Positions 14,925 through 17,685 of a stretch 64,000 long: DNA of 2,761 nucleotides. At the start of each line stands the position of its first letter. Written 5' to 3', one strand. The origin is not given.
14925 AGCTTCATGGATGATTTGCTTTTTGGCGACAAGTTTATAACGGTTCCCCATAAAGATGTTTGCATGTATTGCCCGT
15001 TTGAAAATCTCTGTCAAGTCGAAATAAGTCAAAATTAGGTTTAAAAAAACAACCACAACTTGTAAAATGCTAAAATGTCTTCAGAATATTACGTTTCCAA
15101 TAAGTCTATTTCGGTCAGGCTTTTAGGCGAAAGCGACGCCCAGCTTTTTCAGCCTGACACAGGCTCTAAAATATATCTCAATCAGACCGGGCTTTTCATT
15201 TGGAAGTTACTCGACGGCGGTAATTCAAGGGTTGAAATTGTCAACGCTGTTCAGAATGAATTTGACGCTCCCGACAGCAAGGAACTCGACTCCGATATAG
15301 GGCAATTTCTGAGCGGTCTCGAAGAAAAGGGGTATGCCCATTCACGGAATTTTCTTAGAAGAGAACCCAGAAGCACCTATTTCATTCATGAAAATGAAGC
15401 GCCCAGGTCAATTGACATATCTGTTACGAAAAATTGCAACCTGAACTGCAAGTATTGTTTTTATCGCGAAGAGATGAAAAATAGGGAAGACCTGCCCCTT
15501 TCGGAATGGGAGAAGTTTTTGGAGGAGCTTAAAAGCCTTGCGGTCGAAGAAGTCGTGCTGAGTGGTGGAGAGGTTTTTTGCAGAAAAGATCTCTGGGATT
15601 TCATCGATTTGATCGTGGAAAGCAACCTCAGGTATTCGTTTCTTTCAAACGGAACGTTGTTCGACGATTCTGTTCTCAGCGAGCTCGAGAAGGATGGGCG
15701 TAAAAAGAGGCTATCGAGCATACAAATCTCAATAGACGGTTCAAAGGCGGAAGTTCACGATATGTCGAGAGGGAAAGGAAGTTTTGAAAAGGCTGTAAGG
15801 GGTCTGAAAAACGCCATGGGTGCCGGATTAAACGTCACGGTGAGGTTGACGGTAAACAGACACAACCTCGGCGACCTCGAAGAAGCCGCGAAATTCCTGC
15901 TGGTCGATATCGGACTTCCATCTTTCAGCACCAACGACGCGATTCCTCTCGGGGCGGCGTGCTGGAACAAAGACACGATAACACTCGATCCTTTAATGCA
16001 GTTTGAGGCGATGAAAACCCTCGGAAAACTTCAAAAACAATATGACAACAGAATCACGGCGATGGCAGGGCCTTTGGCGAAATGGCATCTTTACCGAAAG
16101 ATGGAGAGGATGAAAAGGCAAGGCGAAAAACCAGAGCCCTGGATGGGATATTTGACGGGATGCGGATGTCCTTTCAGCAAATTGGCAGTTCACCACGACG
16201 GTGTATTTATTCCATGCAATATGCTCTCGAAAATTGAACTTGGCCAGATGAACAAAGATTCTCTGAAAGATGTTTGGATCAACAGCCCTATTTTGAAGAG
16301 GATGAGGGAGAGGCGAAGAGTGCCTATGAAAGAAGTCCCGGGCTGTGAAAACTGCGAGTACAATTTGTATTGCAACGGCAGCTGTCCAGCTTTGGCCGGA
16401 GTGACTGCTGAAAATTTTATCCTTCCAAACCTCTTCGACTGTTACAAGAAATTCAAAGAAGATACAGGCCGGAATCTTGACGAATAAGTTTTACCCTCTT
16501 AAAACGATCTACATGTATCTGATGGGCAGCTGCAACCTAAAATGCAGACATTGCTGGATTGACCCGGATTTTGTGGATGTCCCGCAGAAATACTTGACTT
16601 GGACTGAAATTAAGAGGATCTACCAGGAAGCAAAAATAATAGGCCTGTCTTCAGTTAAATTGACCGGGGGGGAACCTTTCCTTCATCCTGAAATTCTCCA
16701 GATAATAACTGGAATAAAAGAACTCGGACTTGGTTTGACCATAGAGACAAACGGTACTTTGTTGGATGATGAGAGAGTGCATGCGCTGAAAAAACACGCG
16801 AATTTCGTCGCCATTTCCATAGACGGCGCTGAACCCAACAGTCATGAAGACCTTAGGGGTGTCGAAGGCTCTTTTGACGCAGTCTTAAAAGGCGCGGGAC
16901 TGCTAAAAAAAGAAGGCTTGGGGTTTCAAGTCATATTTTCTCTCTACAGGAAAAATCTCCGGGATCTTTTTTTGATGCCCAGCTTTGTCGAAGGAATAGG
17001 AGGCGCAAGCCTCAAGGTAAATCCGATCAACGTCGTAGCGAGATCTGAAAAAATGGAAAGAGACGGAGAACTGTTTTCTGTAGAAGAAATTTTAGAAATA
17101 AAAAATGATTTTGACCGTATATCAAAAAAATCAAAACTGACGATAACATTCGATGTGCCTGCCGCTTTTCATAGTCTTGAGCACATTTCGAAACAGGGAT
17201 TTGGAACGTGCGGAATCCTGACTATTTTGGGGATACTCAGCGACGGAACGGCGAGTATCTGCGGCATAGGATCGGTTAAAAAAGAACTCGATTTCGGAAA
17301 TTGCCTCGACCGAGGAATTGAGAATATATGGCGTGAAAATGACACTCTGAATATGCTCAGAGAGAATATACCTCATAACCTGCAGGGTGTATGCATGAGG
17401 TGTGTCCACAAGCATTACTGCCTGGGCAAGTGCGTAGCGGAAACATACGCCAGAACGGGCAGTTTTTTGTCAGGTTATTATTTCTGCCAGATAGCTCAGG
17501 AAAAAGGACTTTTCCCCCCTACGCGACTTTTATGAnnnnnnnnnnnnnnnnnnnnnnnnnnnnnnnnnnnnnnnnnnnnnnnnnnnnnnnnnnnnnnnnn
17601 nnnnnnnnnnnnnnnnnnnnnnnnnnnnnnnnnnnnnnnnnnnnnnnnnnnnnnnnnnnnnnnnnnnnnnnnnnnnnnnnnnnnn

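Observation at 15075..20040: Unannotated radical-SAM RiPP-like operon: two SPASM maturases, an RRE-fused SipW-like peptidase, an HprK-like kinase and two paralogous Cys-rich precursors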

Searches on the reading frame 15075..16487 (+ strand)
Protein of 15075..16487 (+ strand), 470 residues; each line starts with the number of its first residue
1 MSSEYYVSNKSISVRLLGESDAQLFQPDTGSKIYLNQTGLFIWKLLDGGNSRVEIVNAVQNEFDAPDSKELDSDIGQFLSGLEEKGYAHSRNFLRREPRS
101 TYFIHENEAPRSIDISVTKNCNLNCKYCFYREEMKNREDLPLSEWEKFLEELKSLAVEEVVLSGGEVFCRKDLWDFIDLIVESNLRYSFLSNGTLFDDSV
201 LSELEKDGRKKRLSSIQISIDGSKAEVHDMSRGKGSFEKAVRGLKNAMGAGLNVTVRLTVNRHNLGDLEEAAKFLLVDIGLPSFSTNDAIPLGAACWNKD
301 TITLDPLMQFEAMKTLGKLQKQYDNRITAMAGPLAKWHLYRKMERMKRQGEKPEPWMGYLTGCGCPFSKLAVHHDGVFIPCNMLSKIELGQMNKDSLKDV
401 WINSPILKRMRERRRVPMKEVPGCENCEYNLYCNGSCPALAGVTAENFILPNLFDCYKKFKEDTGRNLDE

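Call 3: search_protein_families(library=pfam, proteins=[window:15075-16487:+], max_evalue=0.1)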
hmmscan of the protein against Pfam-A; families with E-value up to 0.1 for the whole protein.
window:15075-16487:+ (470 aa): 4 families
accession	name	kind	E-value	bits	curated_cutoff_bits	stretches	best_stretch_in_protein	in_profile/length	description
PF04055.27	Radical_SAM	-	5.2e-27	95.5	29.5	1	115-275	1-166/166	Radical SAM superfamily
PF05402.18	PqqD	-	1.1e-12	48.5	23.4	1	24-87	4-66/67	Coenzyme PQQ synthesis protein D (PqqD)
PF13186.11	SPASM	-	7.4e-09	36.2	21.5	1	363-427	1-66/67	Iron-sulfur cluster-binding domain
PF13353.11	Fer4_12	-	2.6e-08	34.7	22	1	119-224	13-117/137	4Fe-4S single cluster domain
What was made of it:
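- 15075..16487 (+): rSAM1: an N-terminal PqqD-type RRE (residues 24-87, about nt 15144-15335) fused to a ScmE-like radical SAM/SPASM enzyme. Pfam PqqD 48.5 bits, Radical_SAM 95.5, SPASM 36.2 (call 3).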

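Call 4: search_protein_families(library=ncbifam, proteins=[window:15075-16487:+], max_evalue=0.1)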
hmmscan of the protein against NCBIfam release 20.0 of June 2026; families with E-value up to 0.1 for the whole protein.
window:15075-16487:+ (470 aa): 98 families (the best 25 are shown)
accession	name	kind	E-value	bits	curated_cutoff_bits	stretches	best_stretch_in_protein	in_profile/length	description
TIGR04250.1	SCM_rSAM_ScmE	equivalog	1.2e-112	376.4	400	1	109-466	1-356/358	SynChlorMet cassette radical SAM/SPASM protein ScmE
NF050035.1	rSAM_WgK_link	exception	1.6e-37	129.4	650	2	108-273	6-169/367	radical SAM/SPASM peptide maturase WgkB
TIGR04054.1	rSAM_NirJ1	equivalog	6.6e-35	120.4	650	1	114-448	39-373/387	putative heme d1 biosynthesis radical SAM protein NirJ1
TIGR04545.1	rSAM_ahbD_hemeb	equivalog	1.8e-34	119.7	500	1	115-447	4-327/339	heme b synthase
TIGR04053.2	TIGR04053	equivalog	1.1e-31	110.5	395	2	107-336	4-230/366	TIGR04053 family radical SAM/SPASM domain-containing protein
TIGR04251.1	SCM_rSAM_ScmF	equivalog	2e-31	109.7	400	1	113-452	6-336/353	SynChlorMet cassette radical SAM/SPASM protein ScmF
TIGR04347.1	pseudo_SAM_Halo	equivalog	8e-31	107.7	525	1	115-457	42-384/390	TIGR04347 family pseudo-SAM/SPASM protein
TIGR03962.1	mycofact_rSAM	equivalog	2.5e-30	105.8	265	2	108-272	9-170/339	mycofactocin radical SAM maturase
TIGR04055.1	rSAM_NirJ2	equivalog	3e-30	105.9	500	1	116-441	5-307/326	putative heme d1 biosynthesis radical SAM protein NirJ2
TIGR04303.1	GeoRSP_rSAM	equivalog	9.5e-28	97.7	400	2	108-274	2-163/325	GeoRSP system radical SAM/SPASM protein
TIGR04051.1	rSAM_NirJ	equivalog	4.6e-27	94.9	515.45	2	117-271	8-159/354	heme d1 biosynthesis radical SAM protein NirJ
NF045574.1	sacti_mat_StsB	exception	7.2e-27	94.3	625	2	112-275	97-256/466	StsB family radical SAM/SPASM domain sactipeptide maturase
NF049973.1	radical_Rv1681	equivalog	4.1e-26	91.7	380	1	120-275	81-234/326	Rv1681 family radical SAM protein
TIGR04340.1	rSAM_ACGX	hypoth_equivalog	4.2e-26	92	400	1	113-451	5-333/341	radical SAM/SPASM domain protein, ACGX system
TIGR04546.1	rSAM_ahbC_deAc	equivalog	5.1e-25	88.1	650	1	116-271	44-196/390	12,18-didecarboxysiroheme deacetylase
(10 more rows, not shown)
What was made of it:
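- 15075..16487 (+): NCBIfam TIGR04250 ScmE 376.4 bits across the whole model (1-356 of 358; cut-off 400); the next family scores 129 bits (call 4).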

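Call 5: find_encoding_contigs(protein=window:15075-16487:+, flank=10000, max_places=6)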
Protein window:15075-16487:+ (470 aa): no gene with exactly this product is on record in the collection.
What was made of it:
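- Tried and rejected: Exact-sequence contig look-up of rSAM1 found nothing (call 5).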

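Call 20: find_related_loci(query=A2, collection=genome_contigs, flank=8000)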
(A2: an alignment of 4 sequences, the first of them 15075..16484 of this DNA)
Query A2 (470 aa) in genome_contigs; peptide patterns used: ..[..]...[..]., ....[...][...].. (x = any residue, [..] = any of these).
277 stretches matched a pattern; 194 encode a relative of the query (tblastn E <= 1e-3); the best 80 are kept; 80 distinct loci.
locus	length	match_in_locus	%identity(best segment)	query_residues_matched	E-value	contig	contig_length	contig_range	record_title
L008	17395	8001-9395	58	1-465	0e+0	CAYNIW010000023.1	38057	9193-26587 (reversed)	MAG TPA_asm: uncultured Desulfuromonadaceae bacterium isolate binchicken_co44_182 genome assembly, contig: NODE_1823_len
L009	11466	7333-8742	59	1-470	0e+0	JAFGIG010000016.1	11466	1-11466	MAG: candidate division WOR-3 bacterium isolate Zod_Metabat.185 k87_544150, whole genome shotgun sequence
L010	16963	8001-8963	30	110-435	2e-33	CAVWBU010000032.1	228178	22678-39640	MAG: uncultured Fibrobacterota bacterium isolate MFD03726.bin.1.27 genome assembly, contig: contig_34484, whole genome s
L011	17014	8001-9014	28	96-435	2e-33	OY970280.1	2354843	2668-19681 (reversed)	MAG: Candidatus Bathyarchaeota archaeon isolate MFD03726.bin.1.102 genome assembly, chromosome: 1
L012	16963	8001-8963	27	110-435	7e-31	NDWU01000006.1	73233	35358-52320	MAG: Candidatus Terraquivivens tikiterensis isolate NZ13-MG1 contig_220_5, whole genome shotgun sequence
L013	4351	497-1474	28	113-440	6e-30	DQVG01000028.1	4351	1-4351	MAG TPA_asm: Desulfurobacteriaceae bacterium isolate SZUA-1507 k95_133340, whole genome shotgun sequence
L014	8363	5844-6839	26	99-435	1e-29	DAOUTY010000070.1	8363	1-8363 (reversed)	MAG TPA_asm: Chloroflexota bacterium isolate CSMAG_809 CSMAG_809_k141_288541_length_8363_cov_10.8806, whole genome shotg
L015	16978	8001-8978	28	113-440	2e-29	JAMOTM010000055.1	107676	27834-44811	MAG: Aquificota bacterium isolate 4571-419_metabat2_scaf2bin.007 4571-419_scaffold_39_c1, whole genome shotgun sequence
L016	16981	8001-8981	27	107-441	5e-29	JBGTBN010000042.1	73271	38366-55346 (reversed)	MAG: Spirochaetota bacterium isolate JTS-AC98 k141_1678066, whole genome shotgun sequence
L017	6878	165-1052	30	110-406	2e-29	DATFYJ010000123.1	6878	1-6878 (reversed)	MAG TPA_asm: Chitinivibrionales bacterium isolate SMAG_U9540 k141_1522641, whole genome shotgun sequence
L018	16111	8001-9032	26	111-469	7e-29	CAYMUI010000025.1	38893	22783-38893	MAG TPA_asm: uncultured Desulfobacterales bacterium isolate binchicken_co219_62 genome assembly, contig: k141_1461429, w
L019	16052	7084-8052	26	108-435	2e-30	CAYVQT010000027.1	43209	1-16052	MAG TPA_asm: uncultured Dehalococcoidia bacterium isolate binchicken_co334_130 genome assembly, contig: NODE_1342_length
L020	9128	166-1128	27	110-435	5e-28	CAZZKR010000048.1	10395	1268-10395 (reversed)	MAG TPA_asm: uncultured Nitrososphaeria archaeon isolate binchicken_co25_112 genome assembly, contig: k141_137683, whole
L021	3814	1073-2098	25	109-449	8e-28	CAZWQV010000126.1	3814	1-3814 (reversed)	MAG TPA_asm: uncultured Thermoplasmatales archaeon isolate binchicken_co129_722 genome assembly, contig: NODE_91775_leng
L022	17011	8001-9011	25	109-441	9e-28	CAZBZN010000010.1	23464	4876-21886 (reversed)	MAG TPA_asm: Candidatus Micrarchaeota archaeon isolate SRP141559_co1_230 genome assembly, contig: NODE_960_length_23464_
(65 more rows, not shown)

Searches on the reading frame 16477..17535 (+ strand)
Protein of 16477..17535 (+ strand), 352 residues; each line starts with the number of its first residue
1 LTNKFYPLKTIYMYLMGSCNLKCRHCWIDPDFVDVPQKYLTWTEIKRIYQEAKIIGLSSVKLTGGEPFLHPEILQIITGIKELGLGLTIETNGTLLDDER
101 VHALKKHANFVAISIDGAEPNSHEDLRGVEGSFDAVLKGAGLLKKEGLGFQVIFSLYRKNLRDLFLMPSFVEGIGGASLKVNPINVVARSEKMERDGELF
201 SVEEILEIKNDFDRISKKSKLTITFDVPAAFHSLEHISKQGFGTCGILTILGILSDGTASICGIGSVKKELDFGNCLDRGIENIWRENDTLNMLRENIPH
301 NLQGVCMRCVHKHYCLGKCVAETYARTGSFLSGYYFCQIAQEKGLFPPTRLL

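Call 3: search_protein_families(library=pfam, proteins=[window:16477-17535:+], max_evalue=0.1)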
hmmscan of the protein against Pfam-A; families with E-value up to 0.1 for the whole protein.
window:16477-17535:+ (352 aa): 3 families
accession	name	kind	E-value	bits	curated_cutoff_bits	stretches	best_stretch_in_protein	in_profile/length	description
PF04055.27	Radical_SAM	-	1.2e-24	87.8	29.5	1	15-152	3-147/166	Radical SAM superfamily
PF13353.11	Fer4_12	-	4.3e-06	27.5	22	1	16-126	12-124/137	4Fe-4S single cluster domain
PF13186.11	SPASM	-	7.8e-06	26.5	21.5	1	249-309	6-66/67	Iron-sulfur cluster-binding domain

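Call 4: search_protein_families(library=ncbifam, proteins=[window:16477-17535:+], max_evalue=0.1)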
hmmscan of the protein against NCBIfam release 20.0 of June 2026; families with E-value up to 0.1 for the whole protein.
window:16477-17535:+ (352 aa): 88 families (the best 25 are shown)
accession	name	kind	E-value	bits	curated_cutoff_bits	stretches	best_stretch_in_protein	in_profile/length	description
TIGR04251.1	SCM_rSAM_ScmF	equivalog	7.6e-97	324.8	400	1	6-351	1-353/353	SynChlorMet cassette radical SAM/SPASM protein ScmF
TIGR04545.1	rSAM_ahbD_hemeb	equivalog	5.9e-40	137.7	500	1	16-338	7-336/339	heme b synthase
NF050035.1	rSAM_WgK_link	exception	3.5e-31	108.5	650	2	14-165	14-165/367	radical SAM/SPASM peptide maturase WgkB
TIGR04051.1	rSAM_NirJ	equivalog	3.6e-30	105.1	515.45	2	15-190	8-182/354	heme d1 biosynthesis radical SAM protein NirJ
TIGR04250.1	SCM_rSAM_ScmE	equivalog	1.1e-29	103.5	400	1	13-329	7-337/358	SynChlorMet cassette radical SAM/SPASM protein ScmE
TIGR04303.1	GeoRSP_rSAM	equivalog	4.3e-29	102.1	400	1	10-337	6-324/325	GeoRSP system radical SAM/SPASM protein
TIGR04053.2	TIGR04053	equivalog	5.2e-29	101.6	395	2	18-194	17-196/366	TIGR04053 family radical SAM/SPASM domain-containing protein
TIGR04317.1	W_rSAM_matur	equivalog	3e-27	95.6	380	1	8-316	3-320/349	tungsten cofactor oxidoreductase radical SAM maturase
TIGR04055.1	rSAM_NirJ2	equivalog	4.4e-27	95.5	500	1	18-337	9-322/326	putative heme d1 biosynthesis radical SAM protein NirJ2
TIGR04054.1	rSAM_NirJ1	equivalog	1.4e-26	93.1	650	2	17-164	44-190/387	putative heme d1 biosynthesis radical SAM protein NirJ1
TIGR04347.1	pseudo_SAM_Halo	equivalog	7.3e-25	88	525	2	16-164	45-192/390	TIGR04347 family pseudo-SAM/SPASM protein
TIGR04546.1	rSAM_ahbC_deAc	equivalog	3.4e-24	85.4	650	1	17-337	47-383/390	12,18-didecarboxysiroheme deacetylase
TIGR02109.1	PQQ_syn_pqqE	equivalog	5.4e-24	84.8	381.35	1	14-330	12-323/358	pyrroloquinoline quinone biosynthesis protein PqqE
TIGR03962.1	mycofact_rSAM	equivalog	1.7e-23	83.4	265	1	16-329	19-322/339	mycofactocin radical SAM maturase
TIGR04133.1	rSAM_w_lipo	hypoth_equivalog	3.4e-23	82.2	425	1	4-320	19-332/350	TIGR04133 family radical SAM/SPASM protein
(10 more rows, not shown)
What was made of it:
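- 16477..17535 (+): rSAM2: a ScmF-like radical SAM/SPASM enzyme without an RRE; TTG start overlapping rSAM1 by 11 nt. TIGR04251 ScmF 324.8 bits across the full model (cut-off 400); the next family scores 138 bits (call 4).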
